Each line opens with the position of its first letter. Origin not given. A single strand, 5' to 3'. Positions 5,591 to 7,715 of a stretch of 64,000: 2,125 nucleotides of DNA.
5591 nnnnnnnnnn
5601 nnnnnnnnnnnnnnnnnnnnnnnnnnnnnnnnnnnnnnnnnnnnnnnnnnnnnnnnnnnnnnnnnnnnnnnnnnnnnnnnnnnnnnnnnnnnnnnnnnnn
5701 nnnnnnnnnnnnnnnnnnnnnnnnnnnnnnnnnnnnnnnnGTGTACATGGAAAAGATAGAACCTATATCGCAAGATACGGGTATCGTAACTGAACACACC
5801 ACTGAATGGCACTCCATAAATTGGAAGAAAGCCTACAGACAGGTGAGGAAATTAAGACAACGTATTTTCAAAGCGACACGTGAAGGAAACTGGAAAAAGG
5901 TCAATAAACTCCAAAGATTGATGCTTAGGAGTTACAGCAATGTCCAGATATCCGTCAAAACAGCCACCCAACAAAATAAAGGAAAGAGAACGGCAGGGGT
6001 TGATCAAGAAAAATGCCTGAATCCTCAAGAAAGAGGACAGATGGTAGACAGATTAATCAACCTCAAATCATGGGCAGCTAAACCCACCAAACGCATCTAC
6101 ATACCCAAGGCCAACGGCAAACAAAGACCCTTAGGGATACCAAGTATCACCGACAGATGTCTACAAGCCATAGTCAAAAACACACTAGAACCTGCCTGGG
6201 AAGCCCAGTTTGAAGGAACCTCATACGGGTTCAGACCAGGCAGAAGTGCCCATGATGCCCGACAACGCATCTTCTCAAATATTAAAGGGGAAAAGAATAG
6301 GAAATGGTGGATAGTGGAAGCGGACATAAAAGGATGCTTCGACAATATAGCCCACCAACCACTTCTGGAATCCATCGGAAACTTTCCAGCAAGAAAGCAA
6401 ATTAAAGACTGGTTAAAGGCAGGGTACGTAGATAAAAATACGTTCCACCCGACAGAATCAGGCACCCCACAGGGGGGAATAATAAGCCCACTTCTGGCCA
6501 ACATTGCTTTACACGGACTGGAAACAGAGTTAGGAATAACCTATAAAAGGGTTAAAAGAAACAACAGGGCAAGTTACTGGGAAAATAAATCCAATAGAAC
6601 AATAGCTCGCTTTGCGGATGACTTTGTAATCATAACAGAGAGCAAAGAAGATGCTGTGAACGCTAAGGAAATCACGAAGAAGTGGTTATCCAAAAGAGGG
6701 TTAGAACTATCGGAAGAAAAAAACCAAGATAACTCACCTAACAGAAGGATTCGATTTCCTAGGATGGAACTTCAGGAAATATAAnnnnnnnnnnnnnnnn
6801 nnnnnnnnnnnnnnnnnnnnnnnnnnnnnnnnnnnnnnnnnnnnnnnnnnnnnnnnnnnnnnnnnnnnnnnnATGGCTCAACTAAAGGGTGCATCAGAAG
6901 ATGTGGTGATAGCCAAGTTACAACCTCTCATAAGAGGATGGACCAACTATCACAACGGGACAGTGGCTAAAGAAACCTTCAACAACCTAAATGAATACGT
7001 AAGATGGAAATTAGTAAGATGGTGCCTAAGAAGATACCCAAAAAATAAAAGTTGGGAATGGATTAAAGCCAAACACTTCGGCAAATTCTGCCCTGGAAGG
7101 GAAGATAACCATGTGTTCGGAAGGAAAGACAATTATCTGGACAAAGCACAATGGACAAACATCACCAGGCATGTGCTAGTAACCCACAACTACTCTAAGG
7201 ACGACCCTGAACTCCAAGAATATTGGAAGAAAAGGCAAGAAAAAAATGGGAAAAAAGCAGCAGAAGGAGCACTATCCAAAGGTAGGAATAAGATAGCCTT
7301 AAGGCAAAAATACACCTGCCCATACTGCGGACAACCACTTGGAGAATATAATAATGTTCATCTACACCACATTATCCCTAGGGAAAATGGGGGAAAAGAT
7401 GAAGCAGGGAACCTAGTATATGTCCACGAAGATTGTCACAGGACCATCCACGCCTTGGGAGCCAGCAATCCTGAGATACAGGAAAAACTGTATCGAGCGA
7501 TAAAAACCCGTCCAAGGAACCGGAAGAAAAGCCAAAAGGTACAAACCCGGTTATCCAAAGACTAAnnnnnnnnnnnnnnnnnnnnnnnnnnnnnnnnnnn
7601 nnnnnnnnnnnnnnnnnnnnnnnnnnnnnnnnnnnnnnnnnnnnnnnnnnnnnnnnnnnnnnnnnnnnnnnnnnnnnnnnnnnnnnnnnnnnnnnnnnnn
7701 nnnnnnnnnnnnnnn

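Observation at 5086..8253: Group II intron inserted antisense into the last codons of dhaL, with its own RT ORF frameshifted at an A7 run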

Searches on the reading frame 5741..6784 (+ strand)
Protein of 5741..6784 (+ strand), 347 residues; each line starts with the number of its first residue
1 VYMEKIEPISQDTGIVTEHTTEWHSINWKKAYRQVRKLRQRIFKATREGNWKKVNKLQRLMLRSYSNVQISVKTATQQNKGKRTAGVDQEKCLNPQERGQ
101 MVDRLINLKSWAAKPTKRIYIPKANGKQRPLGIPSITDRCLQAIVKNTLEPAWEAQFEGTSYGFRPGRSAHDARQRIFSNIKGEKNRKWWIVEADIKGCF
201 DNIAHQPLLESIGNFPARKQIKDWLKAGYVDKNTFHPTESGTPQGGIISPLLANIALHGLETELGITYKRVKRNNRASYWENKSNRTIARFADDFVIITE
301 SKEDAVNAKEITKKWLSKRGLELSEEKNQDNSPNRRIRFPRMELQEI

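Call 4: search_protein_families(library=pfam, proteins=[window:5741-6784:+], max_evalue=0.01)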
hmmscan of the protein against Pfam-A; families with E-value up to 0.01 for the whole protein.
window:5741-6784:+ (347 aa): 2 families
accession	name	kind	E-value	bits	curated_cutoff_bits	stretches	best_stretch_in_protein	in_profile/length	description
PF00078.32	RVT_1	-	3.5e-43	148.1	29.6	1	121-330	1-191/205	Reverse transcriptase (RNA-dependent DNA polymerase)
PF13655.11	RVT_N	-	4.7e-30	104.2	28.1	1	23-105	1-83/83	N-terminal domain of reverse transcriptase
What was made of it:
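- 5747..6784 (+): N-terminal ORF of the intron-encoded protein (RVT_N and RVT_1, FADD active-site motif), ending at a premature stop after the frameshift. Identical to RefSeq WP_293090997.1. Pfam hits (call 4).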

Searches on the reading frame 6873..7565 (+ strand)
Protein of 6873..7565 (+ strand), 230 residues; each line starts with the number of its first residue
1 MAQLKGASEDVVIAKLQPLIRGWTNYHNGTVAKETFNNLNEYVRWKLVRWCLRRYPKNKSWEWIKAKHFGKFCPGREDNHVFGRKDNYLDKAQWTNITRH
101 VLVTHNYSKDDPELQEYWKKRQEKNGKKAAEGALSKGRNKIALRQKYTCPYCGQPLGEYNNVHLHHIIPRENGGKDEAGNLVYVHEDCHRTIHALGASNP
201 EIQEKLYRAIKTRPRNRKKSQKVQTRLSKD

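Call 4: search_protein_families(library=pfam, proteins=[window:6873-7565:+], max_evalue=0.01)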
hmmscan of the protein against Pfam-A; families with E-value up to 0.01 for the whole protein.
window:6873-7565:+ (230 aa): 3 families
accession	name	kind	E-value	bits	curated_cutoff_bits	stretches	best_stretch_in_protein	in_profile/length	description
PF08388.16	GIIM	-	5e-17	62.1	23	1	6-69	18-80/80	Group II intron, maturase-specific domain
PF01844.29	HNH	-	7.8e-12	45.6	21.4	1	149-194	1-46/47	HNH endonuclease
PF14279.12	HNH_5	-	0.00011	22.4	27.5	1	149-190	1-41/56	HNH endonuclease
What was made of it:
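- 6723..7565 (+): C-terminal part of the intron-encoded protein in the +1 frame (end of RT, maturase/GIIM, HNH endonuclease). GIIM and HNH hits (call 4).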
